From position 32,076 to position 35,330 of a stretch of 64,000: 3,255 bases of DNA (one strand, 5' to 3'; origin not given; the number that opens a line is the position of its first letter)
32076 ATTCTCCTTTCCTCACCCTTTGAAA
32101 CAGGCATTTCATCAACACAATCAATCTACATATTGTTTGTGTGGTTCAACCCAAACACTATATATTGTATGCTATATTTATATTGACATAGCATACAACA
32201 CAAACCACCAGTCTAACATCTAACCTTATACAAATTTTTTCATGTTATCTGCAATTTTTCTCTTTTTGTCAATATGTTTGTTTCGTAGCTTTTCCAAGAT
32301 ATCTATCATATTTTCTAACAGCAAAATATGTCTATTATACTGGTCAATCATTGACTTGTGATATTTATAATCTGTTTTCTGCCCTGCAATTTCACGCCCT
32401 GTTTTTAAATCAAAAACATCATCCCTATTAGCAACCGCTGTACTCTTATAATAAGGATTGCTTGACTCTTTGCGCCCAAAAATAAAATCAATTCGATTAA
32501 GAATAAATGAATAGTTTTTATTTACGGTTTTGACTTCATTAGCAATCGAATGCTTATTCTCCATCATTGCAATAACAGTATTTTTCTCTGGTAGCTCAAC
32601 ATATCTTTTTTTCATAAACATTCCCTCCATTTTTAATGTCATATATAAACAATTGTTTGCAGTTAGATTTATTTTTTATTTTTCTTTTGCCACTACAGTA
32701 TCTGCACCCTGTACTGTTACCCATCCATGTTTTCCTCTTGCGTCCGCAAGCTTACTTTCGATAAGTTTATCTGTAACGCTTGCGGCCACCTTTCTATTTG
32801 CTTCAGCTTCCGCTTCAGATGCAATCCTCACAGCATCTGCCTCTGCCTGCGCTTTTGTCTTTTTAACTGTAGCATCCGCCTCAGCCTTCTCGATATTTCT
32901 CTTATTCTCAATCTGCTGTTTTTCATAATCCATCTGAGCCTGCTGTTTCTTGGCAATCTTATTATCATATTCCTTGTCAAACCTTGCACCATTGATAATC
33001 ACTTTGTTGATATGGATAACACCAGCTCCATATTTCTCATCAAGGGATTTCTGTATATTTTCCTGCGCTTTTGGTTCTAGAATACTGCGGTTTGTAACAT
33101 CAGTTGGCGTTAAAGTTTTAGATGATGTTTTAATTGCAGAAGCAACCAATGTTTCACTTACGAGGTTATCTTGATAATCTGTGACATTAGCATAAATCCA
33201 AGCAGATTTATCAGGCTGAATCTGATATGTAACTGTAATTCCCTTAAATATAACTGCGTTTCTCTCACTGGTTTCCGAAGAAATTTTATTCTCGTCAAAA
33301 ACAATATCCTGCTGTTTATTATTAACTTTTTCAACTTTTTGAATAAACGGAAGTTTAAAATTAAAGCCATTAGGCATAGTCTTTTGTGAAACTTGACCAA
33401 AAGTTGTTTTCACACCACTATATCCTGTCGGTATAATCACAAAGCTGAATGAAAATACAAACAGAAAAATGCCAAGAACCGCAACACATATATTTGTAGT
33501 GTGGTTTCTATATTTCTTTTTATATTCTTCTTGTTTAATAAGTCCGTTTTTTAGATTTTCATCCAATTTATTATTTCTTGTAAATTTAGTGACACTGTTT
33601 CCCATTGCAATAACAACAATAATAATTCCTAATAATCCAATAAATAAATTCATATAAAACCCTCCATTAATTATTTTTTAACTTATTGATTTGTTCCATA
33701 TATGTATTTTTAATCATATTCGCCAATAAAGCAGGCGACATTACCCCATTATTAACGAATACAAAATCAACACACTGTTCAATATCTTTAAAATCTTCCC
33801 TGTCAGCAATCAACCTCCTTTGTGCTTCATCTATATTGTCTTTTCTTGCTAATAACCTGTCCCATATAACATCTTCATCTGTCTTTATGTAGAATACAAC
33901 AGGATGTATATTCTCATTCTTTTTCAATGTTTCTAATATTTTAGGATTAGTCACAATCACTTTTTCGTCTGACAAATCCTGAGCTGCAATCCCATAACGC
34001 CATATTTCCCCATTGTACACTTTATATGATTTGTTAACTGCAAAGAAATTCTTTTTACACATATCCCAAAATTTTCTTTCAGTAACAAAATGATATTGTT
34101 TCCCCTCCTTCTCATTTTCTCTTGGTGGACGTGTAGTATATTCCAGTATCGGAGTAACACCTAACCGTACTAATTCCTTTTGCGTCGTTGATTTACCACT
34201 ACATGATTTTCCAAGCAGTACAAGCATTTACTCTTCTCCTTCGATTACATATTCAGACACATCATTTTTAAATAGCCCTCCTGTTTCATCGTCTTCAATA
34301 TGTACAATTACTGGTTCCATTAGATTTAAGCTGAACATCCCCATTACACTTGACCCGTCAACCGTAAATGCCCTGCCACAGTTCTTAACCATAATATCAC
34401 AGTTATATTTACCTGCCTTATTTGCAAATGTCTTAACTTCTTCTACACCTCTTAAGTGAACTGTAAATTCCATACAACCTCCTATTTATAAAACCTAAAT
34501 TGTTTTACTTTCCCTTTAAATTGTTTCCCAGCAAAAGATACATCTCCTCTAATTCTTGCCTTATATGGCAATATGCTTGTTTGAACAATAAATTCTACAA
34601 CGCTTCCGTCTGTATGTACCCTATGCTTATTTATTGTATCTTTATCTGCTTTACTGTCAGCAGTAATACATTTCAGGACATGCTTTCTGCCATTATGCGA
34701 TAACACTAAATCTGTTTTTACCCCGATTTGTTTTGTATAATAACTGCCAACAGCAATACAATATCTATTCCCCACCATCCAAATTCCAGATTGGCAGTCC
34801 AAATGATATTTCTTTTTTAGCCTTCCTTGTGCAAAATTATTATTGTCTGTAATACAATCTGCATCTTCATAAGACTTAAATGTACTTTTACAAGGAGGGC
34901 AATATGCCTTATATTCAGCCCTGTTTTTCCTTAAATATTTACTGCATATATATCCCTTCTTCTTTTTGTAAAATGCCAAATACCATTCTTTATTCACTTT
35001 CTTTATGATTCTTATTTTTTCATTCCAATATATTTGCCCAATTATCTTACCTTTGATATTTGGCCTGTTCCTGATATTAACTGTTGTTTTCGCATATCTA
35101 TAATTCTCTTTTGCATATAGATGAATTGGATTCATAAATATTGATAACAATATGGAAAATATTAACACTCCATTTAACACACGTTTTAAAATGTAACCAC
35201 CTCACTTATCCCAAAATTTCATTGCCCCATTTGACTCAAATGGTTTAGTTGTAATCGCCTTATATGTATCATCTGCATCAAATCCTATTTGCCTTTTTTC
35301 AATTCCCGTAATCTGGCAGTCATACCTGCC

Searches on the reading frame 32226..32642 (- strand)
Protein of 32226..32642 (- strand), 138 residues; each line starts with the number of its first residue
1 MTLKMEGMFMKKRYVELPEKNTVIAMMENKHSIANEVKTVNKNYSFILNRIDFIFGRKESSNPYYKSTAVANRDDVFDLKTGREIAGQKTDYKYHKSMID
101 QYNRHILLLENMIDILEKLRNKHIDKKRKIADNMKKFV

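Call 67: search_protein_families(library=pfam, proteins=[window:32226-32642:-], max_evalue=0.001)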
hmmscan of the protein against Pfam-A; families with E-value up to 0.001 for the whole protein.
window:32226-32642:- (138 aa): 1 family
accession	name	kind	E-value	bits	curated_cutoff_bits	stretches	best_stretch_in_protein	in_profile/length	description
PF16574.10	CEP209_CC5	-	0.00012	22.6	25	1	76-119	68-111/128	Coiled-coil region of centrosome protein CE290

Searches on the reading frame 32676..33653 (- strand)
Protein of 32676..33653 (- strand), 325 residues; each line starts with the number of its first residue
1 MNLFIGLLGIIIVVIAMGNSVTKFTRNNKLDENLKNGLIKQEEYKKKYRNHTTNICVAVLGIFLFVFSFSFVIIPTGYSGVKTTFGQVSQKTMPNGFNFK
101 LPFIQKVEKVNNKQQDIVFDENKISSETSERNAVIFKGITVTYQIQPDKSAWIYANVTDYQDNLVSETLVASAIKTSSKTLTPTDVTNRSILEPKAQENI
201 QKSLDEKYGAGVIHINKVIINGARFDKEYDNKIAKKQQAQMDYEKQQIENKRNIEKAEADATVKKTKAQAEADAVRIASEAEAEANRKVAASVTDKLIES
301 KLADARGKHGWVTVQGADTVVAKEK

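Call 67: search_protein_families(library=pfam, proteins=[window:32676-33653:-], max_evalue=0.001)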
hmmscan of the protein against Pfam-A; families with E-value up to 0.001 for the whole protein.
window:32676-33653:- (325 aa): 1 family
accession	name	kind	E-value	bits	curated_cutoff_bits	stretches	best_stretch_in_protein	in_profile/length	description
PF01145.31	Band_7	-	1.2e-16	61.7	23.6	1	73-251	2-166/176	SPFH domain / Band 7 family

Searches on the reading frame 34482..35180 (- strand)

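Call 67: search_protein_families(library=pfam, proteins=[window:34482-35180:-], max_evalue=0.001)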
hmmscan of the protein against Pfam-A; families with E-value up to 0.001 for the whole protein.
window:34482-35180:- (232 aa): 1 family
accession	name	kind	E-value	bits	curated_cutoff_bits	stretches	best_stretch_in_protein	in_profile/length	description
PF08239.17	SH3_3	-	1.9e-10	41.2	27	1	33-83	2-53/54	Bacterial SH3 domain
